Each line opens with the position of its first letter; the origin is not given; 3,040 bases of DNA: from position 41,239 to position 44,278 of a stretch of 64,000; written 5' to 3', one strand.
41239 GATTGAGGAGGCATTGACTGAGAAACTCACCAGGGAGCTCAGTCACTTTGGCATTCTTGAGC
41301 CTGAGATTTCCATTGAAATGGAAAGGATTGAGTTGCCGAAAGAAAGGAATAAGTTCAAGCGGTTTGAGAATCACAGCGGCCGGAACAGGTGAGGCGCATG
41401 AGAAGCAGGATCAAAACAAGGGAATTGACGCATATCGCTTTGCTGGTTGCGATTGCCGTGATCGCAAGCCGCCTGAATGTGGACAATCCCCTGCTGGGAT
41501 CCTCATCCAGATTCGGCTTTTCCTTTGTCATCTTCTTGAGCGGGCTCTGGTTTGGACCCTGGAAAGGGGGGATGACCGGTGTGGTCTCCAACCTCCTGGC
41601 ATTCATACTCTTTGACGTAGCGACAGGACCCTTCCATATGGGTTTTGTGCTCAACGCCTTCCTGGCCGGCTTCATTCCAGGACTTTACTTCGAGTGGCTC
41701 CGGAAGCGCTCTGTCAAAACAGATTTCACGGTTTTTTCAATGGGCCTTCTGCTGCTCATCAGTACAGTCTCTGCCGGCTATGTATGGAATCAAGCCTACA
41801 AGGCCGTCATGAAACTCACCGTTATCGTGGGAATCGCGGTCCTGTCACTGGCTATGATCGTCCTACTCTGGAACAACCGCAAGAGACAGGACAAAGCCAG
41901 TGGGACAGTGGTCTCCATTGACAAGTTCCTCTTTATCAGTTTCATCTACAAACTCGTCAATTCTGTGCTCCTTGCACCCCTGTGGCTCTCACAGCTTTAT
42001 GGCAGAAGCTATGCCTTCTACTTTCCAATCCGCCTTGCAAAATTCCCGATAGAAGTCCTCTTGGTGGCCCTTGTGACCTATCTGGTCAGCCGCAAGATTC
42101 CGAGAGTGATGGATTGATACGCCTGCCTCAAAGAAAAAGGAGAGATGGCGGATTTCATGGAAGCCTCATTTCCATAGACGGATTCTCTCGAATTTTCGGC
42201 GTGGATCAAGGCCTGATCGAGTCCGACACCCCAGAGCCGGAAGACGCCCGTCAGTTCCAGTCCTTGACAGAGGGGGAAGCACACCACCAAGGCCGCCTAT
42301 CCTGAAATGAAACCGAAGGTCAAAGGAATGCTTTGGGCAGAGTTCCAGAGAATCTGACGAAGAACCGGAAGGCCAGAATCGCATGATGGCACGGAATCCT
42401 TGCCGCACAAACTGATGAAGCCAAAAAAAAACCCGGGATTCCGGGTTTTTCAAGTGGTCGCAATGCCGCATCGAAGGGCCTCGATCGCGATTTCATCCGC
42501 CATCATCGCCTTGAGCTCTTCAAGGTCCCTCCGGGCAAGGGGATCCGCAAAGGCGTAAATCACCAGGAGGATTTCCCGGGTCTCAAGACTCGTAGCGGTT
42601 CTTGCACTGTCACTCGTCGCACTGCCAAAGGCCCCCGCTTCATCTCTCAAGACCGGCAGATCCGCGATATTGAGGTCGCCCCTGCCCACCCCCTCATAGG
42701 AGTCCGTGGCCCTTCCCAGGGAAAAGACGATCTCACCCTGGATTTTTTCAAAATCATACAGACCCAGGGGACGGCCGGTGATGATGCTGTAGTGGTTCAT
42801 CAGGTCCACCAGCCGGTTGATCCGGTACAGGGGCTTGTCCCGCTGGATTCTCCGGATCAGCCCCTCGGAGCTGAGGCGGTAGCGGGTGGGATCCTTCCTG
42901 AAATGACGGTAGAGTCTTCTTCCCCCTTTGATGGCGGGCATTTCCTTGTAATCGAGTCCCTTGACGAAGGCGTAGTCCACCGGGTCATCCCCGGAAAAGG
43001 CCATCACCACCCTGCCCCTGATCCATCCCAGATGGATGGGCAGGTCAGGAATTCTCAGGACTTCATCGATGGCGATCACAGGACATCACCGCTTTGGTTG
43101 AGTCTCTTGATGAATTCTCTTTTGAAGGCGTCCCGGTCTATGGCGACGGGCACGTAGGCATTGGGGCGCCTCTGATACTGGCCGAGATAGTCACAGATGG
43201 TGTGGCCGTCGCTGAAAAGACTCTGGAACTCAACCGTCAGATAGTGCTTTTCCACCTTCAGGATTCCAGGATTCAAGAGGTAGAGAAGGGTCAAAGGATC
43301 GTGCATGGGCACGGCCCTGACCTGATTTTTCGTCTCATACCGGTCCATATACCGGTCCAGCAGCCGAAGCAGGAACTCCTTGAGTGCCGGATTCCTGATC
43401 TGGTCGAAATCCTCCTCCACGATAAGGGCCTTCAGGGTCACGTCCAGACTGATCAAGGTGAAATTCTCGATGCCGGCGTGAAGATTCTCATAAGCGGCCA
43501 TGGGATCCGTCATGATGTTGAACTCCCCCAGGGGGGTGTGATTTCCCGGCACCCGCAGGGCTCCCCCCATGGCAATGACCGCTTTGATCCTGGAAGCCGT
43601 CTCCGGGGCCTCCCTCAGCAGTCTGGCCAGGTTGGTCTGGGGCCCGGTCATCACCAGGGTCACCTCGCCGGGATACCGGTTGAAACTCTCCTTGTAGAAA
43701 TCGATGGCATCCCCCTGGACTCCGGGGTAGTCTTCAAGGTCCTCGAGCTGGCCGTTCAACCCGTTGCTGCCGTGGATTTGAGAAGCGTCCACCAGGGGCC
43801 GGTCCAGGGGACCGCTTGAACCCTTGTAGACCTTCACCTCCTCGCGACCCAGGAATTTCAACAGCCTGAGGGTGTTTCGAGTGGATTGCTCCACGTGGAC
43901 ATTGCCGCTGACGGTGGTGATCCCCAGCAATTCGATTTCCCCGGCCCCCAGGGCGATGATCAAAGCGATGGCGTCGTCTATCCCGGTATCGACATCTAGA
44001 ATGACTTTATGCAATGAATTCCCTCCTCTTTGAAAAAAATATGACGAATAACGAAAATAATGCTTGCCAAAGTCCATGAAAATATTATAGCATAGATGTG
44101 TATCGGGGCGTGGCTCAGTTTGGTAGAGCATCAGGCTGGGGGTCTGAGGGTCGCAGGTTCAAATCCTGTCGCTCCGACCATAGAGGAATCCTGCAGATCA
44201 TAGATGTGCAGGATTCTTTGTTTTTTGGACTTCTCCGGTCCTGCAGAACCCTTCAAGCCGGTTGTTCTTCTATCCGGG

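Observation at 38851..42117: Three-gene cassette: membrane acyltransferase, F390-synthetase/PaaK-like adenylating enzyme and an orphan FolT-like ECF S component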

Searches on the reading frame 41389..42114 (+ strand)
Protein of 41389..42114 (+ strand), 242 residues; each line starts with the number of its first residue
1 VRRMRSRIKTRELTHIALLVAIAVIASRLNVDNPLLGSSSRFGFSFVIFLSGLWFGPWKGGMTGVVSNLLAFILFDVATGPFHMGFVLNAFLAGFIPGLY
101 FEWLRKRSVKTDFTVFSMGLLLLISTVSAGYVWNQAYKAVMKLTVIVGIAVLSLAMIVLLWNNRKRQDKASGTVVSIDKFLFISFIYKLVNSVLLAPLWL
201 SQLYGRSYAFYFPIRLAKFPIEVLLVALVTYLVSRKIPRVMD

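Call 3: search_protein_families(library=pfam, proteins=[window:41389-42114:+], max_evalue=0.1)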
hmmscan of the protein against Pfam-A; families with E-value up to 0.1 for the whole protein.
window:41389-42114:+ (242 aa): 7 families
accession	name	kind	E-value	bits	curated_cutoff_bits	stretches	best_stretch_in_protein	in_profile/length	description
PF12822.12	ECF_trnsprt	-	4.6e-11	43.5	30.7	1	11-160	1-151/169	ECF transporter, substrate-specific component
PF07155.17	ECF-ribofla_trS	-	1.2e-08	35.6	26.7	1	8-124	2-117/172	ECF-type riboflavin transporter, S component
PF07694.17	5TM-5TMR_LYT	-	0.0077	16.3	24.6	1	18-148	26-148/169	5TMR of 5TMR-LYT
PF23778.1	Phage_holin_2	-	0.018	15.7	32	1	113-168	33-90/92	Putative phage holin family 2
PF01496.24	V_ATPase_I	-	0.039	12.3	30.7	1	130-189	508-565/815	V-type ATPase 116kDa subunit family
PF14143.11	YrhC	-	0.058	13.9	27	0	110-163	7-60/72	YrhC-like protein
PF13940.11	Ldr_toxin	-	0.072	13.6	27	0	154-165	24-35/35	Toxin Ldr, type I toxin-antitoxin system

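Call 4: search_protein_families(library=ncbifam, proteins=[window:41389-42114:+], max_evalue=0.1)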
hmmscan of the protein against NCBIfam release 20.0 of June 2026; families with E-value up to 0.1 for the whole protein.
window:41389-42114:+ (242 aa): 3 families
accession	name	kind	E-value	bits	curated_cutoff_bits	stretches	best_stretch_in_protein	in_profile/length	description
TIGR04518.1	ECF_S_folT_fam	subfamily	4e-25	88.5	60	1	8-237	2-161/163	folate family ECF transporter S component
NF009461.0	PRK12821.1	equivalog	2.8e-05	22.9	399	1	47-132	101-184/477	aspartyl/glutamyl-tRNA amidotransferase subunit C-like protein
NF045596.1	ECF_S_CD3073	equivalog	0.014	15.1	180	1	50-97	35-83/174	CD3073 family putative ECF transporter S component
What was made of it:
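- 41389..42117 (+): FolT-family ECF S component with an insertion of about 80 residues forming two extra helices (239-242 aa); a lineage-specific third gene. TIGR04518 at 88.5 bits against a cut-off of 60 (call 4).
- On Folate-family ECF S component (TIGR04518 / PF12822): 88.5 bits against 60 (call 4), and PF12822 at 43.5 against 30.7 (call 3).
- Checked: Gene 3: TIGR04518 folate-family ECF S component, 88.5 bits against 60 (call 4); PF12822, 43.5 against 30.7 (call 3).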

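Call 17: search_solved_structures(query=window:41389-42114:+, max_evalue=1, show_alignments=2)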
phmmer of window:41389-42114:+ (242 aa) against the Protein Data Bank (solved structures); distinct sequences matched with E-value up to 1: 10.
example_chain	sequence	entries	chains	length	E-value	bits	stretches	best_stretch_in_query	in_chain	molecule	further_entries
4z7f_A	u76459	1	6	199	4.4e-08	36.4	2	5-101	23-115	Folate ECF transporter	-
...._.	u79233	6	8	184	1e-07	35.2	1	3-101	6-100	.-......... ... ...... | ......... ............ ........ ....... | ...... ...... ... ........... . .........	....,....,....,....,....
5d0y_A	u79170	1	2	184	3.1e-06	30.4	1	3-110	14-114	Conserved hypothetical membrane protein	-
4huq_S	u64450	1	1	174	4e-06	30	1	7-100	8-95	Uncharacterized protein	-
9kym_D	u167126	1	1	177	4.2e-06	29.9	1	7-100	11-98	Folate family ECF transporter S component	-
6g79_S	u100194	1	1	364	0.15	15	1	139-209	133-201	5-hydroxytryptamine receptor 1B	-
5v54_A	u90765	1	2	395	0.19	14.7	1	139-209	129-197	5-hydroxytryptamine receptor 1B,OB-1 fused 5-HT1b receptor,5-hydroxytryptamine receptor 1B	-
7c61_A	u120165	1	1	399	0.19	14.7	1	139-209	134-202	5-hydroxytryptamine receptor 1B,Soluble cytochrome b562,5-hydroxytryptamine receptor 1B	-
4iar_A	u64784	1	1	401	0.2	14.7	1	139-209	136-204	Chimera protein of human 5-hydroxytryptamine receptor 1B and E. Coli soluble cytochrome b5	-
4iaq_A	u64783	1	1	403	0.2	14.6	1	139-209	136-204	Chimera protein of human 5-hydroxytryptamine receptor 1B and E. Coli soluble cytochrome b5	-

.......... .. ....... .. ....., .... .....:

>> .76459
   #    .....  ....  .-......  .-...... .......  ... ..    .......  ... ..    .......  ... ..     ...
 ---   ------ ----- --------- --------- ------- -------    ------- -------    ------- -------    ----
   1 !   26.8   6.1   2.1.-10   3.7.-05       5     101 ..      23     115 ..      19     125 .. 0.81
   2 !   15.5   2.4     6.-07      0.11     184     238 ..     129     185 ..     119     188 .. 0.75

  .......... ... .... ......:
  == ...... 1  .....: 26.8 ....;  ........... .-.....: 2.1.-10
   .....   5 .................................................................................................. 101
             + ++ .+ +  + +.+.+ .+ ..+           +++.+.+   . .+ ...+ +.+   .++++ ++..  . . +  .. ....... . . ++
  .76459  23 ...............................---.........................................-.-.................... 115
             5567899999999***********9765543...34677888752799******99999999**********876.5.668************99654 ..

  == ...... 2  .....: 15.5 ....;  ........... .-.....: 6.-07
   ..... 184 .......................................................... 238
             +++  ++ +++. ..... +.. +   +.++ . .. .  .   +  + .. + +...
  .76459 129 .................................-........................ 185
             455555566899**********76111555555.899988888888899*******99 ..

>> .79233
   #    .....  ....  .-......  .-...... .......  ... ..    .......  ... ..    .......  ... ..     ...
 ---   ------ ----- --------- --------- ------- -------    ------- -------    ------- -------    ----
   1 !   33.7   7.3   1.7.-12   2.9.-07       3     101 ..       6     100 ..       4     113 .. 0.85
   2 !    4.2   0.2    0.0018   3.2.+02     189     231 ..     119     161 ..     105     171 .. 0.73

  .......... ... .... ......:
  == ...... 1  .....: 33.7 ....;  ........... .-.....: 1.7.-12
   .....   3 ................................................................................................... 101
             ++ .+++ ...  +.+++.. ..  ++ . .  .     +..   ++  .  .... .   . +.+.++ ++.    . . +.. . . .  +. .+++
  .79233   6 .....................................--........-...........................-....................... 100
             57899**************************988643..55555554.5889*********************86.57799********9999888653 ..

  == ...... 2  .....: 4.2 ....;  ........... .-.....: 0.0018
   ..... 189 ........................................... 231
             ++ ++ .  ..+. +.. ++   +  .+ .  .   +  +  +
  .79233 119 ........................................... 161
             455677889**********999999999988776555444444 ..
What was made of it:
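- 41389..42117 (+): Only residues 3-101 and 184-238 align (call 17).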

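Call 55: find_homologous_proteins(query=window:41389-42114:+)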
Query window:41389-42114:+ (242 aa): 5 proteins with E <= 0.001 among 2522 candidates.
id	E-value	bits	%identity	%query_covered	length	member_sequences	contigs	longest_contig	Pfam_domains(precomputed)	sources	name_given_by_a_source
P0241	5.2e-147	506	100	99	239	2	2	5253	PF07155.18,PF12822.13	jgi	jgi:ECF transporter S component (folate family)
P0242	3.3e-85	304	61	96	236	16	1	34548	PF07155.18,PF12822.13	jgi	jgi:ECF transporter S component (folate family)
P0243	2.2e-74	268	56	97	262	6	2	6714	PF07155.18,PF12822.13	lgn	-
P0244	4.2e-74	267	54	97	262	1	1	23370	PF07155.18,PF12822.13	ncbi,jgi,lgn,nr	ncbi:MAG: hypothetical protein AVO33_00340 [delta proteobacterium ML8_F1]|nr:MAG: hypothetical prote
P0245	5.0e-72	260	53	98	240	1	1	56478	PF07155.18,PF12822.13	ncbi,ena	-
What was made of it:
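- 41389..42117 (+): Only 5 close protein clusters exist in the 5.8-billion-protein index (call 55).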

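Call 56: find_encoding_contigs(protein=P0245, flank=6000, max_places=3)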
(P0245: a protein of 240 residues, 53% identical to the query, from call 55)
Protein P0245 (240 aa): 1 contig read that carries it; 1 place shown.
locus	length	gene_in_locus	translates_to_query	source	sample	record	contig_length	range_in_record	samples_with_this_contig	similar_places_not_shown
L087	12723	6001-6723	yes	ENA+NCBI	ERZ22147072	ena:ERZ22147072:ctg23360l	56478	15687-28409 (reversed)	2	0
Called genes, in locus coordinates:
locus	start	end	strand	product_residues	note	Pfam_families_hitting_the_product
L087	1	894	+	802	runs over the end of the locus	PF01935:DUF87 (weak)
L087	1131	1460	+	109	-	PF01966:HD (weak)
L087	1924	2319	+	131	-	-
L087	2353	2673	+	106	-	-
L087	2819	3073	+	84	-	-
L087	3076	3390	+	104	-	-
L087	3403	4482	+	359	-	-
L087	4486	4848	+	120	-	PF03733:YccF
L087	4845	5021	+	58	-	-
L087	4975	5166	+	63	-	-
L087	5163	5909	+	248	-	PF22016:DUF6933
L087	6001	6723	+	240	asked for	PF07155:ECF-ribofla_trS, PF12822:ECF_trnsprt (faint)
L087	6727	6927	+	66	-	-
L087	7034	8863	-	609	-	PF00270:DEAD, PF00271:Helicase_C, PF16124:RecQ_Zn_bind, PF09382:RQC, PF00570:HRDC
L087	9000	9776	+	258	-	PF02604:PhdYeFM_antitox (weak), PF05685:Uma2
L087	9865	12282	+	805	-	PF23914:TPR_CcmH_CycH (faint), PF13428:TPR_14 (faint), PF13431:TPR_17 (faint), PF14559:TPR_19 (faint), PF07719:TPR_2 (weak)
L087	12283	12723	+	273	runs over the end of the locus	-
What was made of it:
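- The FolT-like gene is absent from more than 90% of loci, and L087 shows it can exist alone (call 56). Its relative P0245 lies in an unrelated context (L087, call 56).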

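Call 57: find_encoding_contigs(protein=P0242, flank=6000, max_places=3)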
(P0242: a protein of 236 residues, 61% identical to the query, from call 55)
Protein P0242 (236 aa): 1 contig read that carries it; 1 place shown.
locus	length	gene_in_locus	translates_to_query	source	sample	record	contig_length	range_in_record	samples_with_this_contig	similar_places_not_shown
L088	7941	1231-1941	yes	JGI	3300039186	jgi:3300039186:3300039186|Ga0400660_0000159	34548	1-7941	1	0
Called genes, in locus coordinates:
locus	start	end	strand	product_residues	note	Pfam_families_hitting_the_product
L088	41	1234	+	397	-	-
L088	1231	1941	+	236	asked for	PF07155:ECF-ribofla_trS, PF12822:ECF_trnsprt (weak)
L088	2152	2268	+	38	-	-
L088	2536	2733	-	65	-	-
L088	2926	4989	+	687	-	PF00381:PTS-HPr, PF00989:PAS, PF13426:PAS_9, PF13596:PAS_10 (weak), PF00158:Sigma54_activat, PF14532:Sigma54_activ_2, PF25601:AAA_lid_14, PF18024:HTH_50, +6 more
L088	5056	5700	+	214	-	PF02734:Dak2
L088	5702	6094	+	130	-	PF03610:EIIA-man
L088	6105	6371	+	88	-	PF00381:PTS-HPr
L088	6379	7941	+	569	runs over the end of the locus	PF05524:PEP-utilisers_N, PF00391:PEP-utilizers, PF02896:PEP-utilizers_C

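Call 58: find_encoding_contigs(protein=P0243, flank=6000, max_places=3)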
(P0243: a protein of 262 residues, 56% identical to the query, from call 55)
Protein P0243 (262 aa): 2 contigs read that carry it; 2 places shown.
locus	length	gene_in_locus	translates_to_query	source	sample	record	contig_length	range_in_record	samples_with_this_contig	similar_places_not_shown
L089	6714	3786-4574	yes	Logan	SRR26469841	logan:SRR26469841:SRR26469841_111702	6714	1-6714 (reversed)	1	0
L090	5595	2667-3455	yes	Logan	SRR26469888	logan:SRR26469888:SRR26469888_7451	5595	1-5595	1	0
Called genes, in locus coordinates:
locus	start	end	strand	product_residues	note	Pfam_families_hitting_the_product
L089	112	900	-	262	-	PF01925:TauE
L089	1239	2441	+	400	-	-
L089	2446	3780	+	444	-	PF00501:AMP-binding (weak)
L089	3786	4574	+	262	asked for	PF07155:ECF-ribofla_trS, PF12822:ECF_trnsprt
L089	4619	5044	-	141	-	-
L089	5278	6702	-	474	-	PF00474:SSF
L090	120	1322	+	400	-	-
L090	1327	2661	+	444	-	PF00501:AMP-binding (weak)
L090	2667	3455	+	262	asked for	PF07155:ECF-ribofla_trS, PF12822:ECF_trnsprt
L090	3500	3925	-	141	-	-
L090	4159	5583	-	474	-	PF00474:SSF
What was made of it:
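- This 8-helix variant is very rare, with 5 clusters, and 4 of the 5 sit next to the pair (calls 55-58).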

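Call 82: predict_structure(alignment_id=A7)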
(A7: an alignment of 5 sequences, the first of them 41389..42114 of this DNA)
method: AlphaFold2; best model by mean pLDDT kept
length: 242 residues; sequences in the alignment: 5
mean_pLDDT: 73.5   pTM: 0.67
mean pLDDT of the five models: 73.5, 71.2, 71.0, 70.9, 68.0
residues with pLDDT >= 90: 0; 70-90: 183; 50-70: 46; < 50: 13
segments of 3 or more residues with pLDDT < 50: 1-4, 168-170, 239-242
pLDDT, mean of each block of 10 residues (from residue 1): 60 80 70 63 69 83 79 59 68 82 80 80 81 77 80 79 62 68 81 74 75 75 79 67 34
secondary structure, 60 per line:
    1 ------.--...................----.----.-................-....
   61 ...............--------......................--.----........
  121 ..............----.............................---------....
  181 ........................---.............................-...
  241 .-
elements in order: H10-28 H40-55 H57-75 H84-105 H113-134 H139-167 H177-204 H208-236 H238-241
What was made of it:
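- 41389..42117 (+): AF2 model with pLDDT 73.5 has extra helices at 113-134 and 139-167 (call 82).
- On Folate-family ECF S component (TIGR04518 / PF12822): Residues 102-183 have no counterpart in solved FolT chains and model as two extra helices (calls 17, 82).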

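Call 84: fold_search(model_id=the predicted structure, library=pdb)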
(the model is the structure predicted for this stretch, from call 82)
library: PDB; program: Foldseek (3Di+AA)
matches with E <= 10: 181; with E <= 0.001: 0
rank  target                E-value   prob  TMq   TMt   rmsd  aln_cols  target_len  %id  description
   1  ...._C                5.3e-03  1.00  0.37  0.48   7.3       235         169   19  Cryo-EM structure of the folate-specific ECF transporter complex in DDM micelles (released 2021-08-18)
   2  5d0y_A                5.8e-03  1.00  0.38  0.54   6.4       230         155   18  Substrate bound S-component of folate ECF transporter (released 2016-04-06)
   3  4huq_S                1.5e-02  1.00  0.34  0.46   8.4       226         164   20  Crystal Structure of a transporter (released 2013-04-17)
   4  4z7f_F                3.4e-02  1.00  0.33  0.48  10.4       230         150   20  Crystal structure of FolT bound with folic acid (released 2015-07-29)
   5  4z7f_E                5.8e-02  0.98  0.27  0.41   8.9       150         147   24  Crystal structure of FolT bound with folic acid (released 2015-07-29)
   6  4pgr                  6.3e-02  0.60  0.22  0.25  16.1       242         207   12  Crystal structure of YetJ from Bacillus Subtilis at pH 8 (released 2014-06-04)
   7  6nq8_C                1.9e-01  0.44  0.23  0.25  15.2       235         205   13  Crystal structure of YetJ mutant from Bacillus Subtilis - D171E (released 2019-04-17)
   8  6nq8_D                2.7e-01  0.41  0.23  0.26  15.2       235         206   11  Crystal structure of YetJ mutant from Bacillus Subtilis - D171E (released 2019-04-17)
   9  6nq8_B                5.5e-01  0.23  0.21  0.24  13.7       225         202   12  Crystal structure of YetJ mutant from Bacillus Subtilis - D171E (released 2019-04-17)
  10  6i6b                  5.8e-01  0.16  0.20  0.22  16.0       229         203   11  Crystal structure of the KDEL receptor in the peptide free state. (released 2019-02-27)
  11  6nq8_A                6.0e-01  0.15  0.19  0.21  16.4       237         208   13  Crystal structure of YetJ mutant from Bacillus Subtilis - D171E (released 2019-04-17)
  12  6nq9_A                7.5e-01  0.18  0.22  0.24  15.6       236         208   13  Crystal structure of YetJ mutant from Bacillus Subtilis - D195E (released 2019-04-17)
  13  8dke_P                8.6e-01  0.10  0.18  0.15  19.0       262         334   12  Cryo-EM structure of cystinosin in a cytosol-open state (released 2022-09-21)
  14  4pgw                  8.9e-01  0.16  0.21  0.23  13.4       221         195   14  Crystal structure of YetJ from Bacillus Subtilis at pH 6 by Pt-SAD (released 2014-06-04)
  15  8dyp_A                9.8e-01  0.10  0.18  0.15  18.6       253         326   13  Crystal structure of human cystine transporter cystinosin (released 2022-11-16)
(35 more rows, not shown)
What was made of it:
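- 41389..42117 (+): Foldseek best hits are FolT chains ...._C, 5d0y_A, 4huq_S and 4z7f (call 84).
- On Folate-family ECF S component (TIGR04518 / PF12822): The model is of medium confidence, pLDDT 73.5 (calls 82, 84).
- Closest known: FolT, the folate-specific group II ECF S component. Same: (Calls 4, 17, 84.)
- It passes the folate-family model and folds like FolT (calls 4, 84).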

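Call 86: search_protein_families(library=padloc, proteins=[window:41389-42114:+], max_evalue=0.01)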
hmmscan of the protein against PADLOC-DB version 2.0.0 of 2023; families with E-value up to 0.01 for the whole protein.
window:41389-42114:+ (242 aa): 0 families

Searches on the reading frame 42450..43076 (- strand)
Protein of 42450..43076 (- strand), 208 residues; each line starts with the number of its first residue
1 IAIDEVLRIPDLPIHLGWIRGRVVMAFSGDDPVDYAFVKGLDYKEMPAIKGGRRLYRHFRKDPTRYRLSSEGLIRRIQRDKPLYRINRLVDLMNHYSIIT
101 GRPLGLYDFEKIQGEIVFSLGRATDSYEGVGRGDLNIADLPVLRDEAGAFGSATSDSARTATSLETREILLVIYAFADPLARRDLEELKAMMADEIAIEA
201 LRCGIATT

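Call 69: search_protein_families(library=pfam, proteins=[window:42450-43076:-], max_evalue=0.001)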
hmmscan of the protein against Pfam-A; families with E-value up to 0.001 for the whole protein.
window:42450-43076:- (208 aa): 1 family
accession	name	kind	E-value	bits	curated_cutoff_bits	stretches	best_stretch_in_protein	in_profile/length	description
PF03483.22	B3_4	-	1.8e-16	60.7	29.3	1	53-185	3-136/174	B3/4 domain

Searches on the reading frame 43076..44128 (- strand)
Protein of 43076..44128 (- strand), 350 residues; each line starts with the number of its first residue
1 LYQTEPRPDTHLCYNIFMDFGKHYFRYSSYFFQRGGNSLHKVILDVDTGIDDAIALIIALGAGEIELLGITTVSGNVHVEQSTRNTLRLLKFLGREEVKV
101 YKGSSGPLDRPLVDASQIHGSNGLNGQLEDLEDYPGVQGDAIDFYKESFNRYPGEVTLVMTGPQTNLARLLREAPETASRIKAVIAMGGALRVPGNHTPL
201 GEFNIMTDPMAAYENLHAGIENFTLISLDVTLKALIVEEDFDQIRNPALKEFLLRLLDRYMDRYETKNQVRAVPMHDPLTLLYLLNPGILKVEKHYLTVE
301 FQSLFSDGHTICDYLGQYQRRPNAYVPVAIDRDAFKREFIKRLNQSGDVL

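Call 69: search_protein_families(library=pfam, proteins=[window:43076-44128:-], max_evalue=0.001)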
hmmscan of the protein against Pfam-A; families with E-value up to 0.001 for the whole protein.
window:43076-44128:- (350 aa): 1 family
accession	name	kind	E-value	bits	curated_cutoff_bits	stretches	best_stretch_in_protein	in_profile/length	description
PF01156.24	IU_nuc_hydro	-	1.5e-84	284.6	34.2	1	42-336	1-296/297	Inosine-uridine preferring nucleoside hydrolase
